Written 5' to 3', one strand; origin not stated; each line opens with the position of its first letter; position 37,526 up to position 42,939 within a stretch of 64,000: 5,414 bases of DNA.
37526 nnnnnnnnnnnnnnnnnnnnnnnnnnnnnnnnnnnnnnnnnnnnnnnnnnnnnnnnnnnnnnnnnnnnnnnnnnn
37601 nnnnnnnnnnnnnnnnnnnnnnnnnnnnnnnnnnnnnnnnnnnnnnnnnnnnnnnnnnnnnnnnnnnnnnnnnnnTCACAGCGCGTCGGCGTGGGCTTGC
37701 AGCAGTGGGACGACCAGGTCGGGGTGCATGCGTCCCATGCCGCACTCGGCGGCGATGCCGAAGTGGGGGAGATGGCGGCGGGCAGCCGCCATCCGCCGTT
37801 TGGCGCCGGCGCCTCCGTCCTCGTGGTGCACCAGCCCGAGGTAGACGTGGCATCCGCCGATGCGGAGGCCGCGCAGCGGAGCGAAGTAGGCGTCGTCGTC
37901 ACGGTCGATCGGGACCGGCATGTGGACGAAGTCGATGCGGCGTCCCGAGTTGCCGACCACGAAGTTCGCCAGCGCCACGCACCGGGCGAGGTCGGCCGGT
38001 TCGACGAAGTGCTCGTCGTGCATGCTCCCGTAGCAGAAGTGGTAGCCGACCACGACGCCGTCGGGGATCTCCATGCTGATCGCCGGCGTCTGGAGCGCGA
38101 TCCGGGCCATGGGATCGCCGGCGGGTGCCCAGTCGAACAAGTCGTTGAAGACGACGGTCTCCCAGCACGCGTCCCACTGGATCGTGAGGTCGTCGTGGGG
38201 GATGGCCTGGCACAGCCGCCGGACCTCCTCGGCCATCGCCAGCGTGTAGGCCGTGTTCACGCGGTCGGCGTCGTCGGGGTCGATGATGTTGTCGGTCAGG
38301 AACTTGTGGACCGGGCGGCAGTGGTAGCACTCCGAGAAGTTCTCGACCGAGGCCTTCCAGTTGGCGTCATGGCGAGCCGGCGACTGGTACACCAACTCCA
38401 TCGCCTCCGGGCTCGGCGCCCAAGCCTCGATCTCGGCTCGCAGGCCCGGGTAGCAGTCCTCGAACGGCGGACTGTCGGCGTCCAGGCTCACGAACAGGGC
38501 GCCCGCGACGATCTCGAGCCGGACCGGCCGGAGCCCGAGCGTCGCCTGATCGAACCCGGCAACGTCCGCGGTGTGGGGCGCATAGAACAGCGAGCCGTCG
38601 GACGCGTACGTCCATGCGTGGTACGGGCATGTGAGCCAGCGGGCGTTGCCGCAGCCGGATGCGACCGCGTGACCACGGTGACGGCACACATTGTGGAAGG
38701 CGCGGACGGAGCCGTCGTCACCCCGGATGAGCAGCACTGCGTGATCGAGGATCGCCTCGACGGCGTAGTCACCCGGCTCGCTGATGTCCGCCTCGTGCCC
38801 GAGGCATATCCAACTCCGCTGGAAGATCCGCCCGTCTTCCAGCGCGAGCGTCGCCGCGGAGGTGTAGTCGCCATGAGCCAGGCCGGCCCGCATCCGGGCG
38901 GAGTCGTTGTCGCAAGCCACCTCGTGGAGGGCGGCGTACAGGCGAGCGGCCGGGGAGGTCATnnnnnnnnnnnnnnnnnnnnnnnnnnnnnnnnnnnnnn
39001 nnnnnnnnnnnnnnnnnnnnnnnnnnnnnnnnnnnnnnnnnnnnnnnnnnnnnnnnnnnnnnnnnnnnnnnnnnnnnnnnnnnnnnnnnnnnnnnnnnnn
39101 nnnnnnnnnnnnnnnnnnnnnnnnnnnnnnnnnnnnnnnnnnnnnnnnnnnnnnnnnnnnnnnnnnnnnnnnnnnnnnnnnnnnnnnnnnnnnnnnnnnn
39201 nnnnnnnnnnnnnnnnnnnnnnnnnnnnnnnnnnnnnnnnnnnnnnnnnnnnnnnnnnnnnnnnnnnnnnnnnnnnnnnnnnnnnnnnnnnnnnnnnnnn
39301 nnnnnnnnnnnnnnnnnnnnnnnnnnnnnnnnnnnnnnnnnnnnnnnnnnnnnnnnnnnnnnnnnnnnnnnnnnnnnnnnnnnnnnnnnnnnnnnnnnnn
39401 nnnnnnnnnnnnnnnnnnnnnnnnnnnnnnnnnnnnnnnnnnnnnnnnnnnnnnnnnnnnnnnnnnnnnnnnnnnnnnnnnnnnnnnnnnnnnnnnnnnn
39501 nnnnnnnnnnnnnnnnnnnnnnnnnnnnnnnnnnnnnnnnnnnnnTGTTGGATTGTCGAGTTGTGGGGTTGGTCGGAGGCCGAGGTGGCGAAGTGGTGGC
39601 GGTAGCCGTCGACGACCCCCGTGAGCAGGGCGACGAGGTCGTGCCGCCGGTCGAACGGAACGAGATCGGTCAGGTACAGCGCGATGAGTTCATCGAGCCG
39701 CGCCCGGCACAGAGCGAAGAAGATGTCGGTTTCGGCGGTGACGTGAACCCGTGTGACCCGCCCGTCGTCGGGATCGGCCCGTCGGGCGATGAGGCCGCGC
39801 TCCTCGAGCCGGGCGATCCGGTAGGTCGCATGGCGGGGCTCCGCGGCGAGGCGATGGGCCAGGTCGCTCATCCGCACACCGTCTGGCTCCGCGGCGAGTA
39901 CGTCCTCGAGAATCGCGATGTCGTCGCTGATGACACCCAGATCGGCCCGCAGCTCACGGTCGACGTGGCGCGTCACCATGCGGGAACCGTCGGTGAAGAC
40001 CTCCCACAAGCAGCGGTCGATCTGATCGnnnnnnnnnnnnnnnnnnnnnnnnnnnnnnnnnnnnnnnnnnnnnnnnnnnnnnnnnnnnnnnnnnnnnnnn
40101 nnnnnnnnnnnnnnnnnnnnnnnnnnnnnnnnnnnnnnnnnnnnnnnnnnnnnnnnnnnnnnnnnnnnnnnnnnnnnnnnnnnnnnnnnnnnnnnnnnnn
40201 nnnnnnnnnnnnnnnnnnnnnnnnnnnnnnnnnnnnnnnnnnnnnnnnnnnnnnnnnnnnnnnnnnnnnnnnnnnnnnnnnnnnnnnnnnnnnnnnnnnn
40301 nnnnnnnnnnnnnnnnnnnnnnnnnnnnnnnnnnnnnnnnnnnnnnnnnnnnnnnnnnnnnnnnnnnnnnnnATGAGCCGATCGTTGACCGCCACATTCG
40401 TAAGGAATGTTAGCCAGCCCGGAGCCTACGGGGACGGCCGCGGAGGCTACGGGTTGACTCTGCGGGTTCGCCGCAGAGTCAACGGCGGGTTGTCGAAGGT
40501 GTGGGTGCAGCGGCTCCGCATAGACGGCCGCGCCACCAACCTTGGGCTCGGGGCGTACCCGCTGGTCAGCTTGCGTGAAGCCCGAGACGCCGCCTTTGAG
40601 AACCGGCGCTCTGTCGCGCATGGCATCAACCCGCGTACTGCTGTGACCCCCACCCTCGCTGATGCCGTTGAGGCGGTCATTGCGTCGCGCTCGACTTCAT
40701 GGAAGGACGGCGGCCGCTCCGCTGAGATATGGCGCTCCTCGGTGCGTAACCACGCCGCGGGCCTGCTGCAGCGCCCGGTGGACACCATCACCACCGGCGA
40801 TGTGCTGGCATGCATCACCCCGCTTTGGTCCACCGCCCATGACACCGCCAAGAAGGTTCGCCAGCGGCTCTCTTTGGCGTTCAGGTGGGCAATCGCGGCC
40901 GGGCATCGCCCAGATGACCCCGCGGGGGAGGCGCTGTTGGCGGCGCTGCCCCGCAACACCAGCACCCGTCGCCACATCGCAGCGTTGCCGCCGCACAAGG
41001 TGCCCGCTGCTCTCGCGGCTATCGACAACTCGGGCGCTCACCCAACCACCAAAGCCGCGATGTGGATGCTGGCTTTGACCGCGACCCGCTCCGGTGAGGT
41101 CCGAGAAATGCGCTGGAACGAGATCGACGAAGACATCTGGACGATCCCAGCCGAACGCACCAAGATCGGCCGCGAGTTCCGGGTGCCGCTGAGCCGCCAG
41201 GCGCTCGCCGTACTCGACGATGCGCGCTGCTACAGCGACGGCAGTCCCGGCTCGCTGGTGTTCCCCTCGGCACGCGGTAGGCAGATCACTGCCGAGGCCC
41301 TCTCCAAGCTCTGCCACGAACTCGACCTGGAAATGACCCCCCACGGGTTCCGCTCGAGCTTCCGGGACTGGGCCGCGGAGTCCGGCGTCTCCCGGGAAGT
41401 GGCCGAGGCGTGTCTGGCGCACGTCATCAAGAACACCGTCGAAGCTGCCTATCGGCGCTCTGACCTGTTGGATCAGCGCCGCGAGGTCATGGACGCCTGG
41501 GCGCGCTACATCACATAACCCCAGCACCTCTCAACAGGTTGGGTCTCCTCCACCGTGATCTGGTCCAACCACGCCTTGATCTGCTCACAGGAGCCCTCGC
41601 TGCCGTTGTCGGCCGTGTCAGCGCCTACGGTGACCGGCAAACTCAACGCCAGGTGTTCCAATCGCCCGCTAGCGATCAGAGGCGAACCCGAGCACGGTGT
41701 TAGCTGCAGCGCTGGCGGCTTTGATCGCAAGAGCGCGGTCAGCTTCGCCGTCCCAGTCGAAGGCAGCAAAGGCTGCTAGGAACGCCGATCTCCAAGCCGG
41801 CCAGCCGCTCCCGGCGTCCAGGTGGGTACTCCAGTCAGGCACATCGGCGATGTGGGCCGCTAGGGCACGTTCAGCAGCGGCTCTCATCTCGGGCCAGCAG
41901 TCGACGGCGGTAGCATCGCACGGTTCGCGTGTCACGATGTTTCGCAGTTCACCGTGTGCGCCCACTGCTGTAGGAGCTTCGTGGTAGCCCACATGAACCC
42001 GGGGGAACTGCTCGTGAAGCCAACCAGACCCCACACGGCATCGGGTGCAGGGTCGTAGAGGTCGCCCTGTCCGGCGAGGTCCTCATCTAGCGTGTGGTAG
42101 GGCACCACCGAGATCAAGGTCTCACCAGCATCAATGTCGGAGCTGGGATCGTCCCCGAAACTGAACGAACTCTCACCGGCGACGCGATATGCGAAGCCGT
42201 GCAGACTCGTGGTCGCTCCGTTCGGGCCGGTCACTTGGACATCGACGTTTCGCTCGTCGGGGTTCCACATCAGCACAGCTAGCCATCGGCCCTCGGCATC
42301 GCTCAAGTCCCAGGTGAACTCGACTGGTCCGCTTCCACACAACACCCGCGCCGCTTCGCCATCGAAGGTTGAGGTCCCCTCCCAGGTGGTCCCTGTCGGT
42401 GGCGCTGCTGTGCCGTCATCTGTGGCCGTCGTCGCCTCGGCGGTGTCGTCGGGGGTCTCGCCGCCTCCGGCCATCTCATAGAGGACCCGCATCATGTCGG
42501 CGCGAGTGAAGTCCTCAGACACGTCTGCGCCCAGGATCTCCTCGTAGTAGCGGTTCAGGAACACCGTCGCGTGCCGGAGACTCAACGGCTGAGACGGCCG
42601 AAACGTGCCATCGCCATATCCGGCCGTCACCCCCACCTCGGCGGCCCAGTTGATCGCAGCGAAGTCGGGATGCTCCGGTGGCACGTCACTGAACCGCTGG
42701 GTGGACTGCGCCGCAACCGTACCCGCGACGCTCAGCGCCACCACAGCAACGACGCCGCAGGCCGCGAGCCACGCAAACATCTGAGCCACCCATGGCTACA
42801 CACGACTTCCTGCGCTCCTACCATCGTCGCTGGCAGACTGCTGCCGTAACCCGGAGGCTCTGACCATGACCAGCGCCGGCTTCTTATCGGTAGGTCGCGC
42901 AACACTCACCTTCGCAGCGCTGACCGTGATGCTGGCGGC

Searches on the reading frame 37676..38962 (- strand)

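Call 12: search_protein_families(library=pfam, proteins=[window:37676-38962:-], max_evalue=0.01)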
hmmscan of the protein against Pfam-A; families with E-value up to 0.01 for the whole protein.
window:37676-38962:- (428 aa): 2 families
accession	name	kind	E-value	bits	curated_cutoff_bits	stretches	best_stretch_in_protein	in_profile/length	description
PF00355.32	Rieske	-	5.6e-20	71.5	20.3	1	50-137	1-87/88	Rieske [2Fe-2S] domain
PF00848.25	Ring_hydroxyl_A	-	2.3e-08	34.7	24.9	1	188-222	4-38/208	Ring hydroxylating alpha subunit (catalytic domain)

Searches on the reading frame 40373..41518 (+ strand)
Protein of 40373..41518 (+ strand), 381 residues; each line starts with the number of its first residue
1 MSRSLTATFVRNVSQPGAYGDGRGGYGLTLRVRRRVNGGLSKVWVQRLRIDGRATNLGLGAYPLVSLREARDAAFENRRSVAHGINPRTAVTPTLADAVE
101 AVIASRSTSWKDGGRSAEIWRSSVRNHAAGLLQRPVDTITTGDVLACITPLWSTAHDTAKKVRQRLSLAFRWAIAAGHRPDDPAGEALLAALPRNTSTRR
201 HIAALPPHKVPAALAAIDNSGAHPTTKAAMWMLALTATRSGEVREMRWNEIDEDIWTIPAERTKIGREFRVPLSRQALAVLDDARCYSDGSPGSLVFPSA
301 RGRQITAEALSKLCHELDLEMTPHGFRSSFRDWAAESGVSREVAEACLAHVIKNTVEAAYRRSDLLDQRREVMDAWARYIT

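Call 12: search_protein_families(library=pfam, proteins=[window:40373-41518:+], max_evalue=0.01)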
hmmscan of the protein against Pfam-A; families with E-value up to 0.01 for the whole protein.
window:40373-41518:+ (381 aa): 3 families
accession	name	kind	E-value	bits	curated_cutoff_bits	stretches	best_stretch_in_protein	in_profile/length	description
PF00589.27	Phage_integrase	-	3.1e-19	69.8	27.1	1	205-364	3-169/172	Phage integrase family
PF22022.2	Phage_int_M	-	1.8e-16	60.6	27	1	97-185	3-91/96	Phage integrase central domain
PF13356.12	Arm-DNA-bind_3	-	2.4e-14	53.7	27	1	5-89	1-78/83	Arm DNA-binding domain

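Call 82: search_protein_families(library=ncbifam, proteins=[window:40373-41518:+], max_evalue=0.001)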
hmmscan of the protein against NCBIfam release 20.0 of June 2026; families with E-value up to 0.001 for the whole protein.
window:40373-41518:+ (381 aa): 2 families
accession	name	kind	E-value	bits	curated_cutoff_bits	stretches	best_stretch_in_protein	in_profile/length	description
NF007246.0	PRK09692.1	domain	9.8e-33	113.4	434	1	27-380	30-393/413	integrase domain-containing protein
NF040815.2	recomb_XerA_Arch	equivalog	4.4e-05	23.2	220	1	196-357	88-249/263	site-specific tyrosine recombinase/integron integrase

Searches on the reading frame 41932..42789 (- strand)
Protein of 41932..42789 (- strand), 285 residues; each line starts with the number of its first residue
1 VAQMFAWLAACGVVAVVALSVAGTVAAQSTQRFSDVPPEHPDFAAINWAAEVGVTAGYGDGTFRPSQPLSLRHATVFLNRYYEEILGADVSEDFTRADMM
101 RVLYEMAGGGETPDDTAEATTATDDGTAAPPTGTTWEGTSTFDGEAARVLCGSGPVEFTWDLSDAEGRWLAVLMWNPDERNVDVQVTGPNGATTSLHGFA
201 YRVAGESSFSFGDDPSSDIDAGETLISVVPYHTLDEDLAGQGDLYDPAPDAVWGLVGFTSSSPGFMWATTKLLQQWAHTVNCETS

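Call 12: search_protein_families(library=pfam, proteins=[window:41932-42789:-], max_evalue=0.01)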
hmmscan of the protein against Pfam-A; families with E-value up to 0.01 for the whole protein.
window:41932-42789:- (285 aa): 1 family
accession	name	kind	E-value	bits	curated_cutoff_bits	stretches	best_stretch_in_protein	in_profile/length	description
PF00395.25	SLH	-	5.7e-10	39.5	20.8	1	32-70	1-39/44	S-layer homology domain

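Call 47: search_protein_families(library=padloc, proteins=[window:41932-42789:-], max_evalue=0.01)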
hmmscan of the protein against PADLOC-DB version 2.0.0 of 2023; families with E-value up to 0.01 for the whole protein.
window:41932-42789:- (285 aa): 0 families

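Call 48: search_protein_families(library=phrogs, proteins=[window:41932-42789:-], max_evalue=0.01)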
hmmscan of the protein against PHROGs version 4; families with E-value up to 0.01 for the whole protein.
window:41932-42789:- (285 aa): 0 families

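Call 82: search_protein_families(library=ncbifam, proteins=[window:41932-42789:-], max_evalue=0.001)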
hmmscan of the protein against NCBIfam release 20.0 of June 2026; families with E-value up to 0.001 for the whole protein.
window:41932-42789:- (285 aa): 0 families
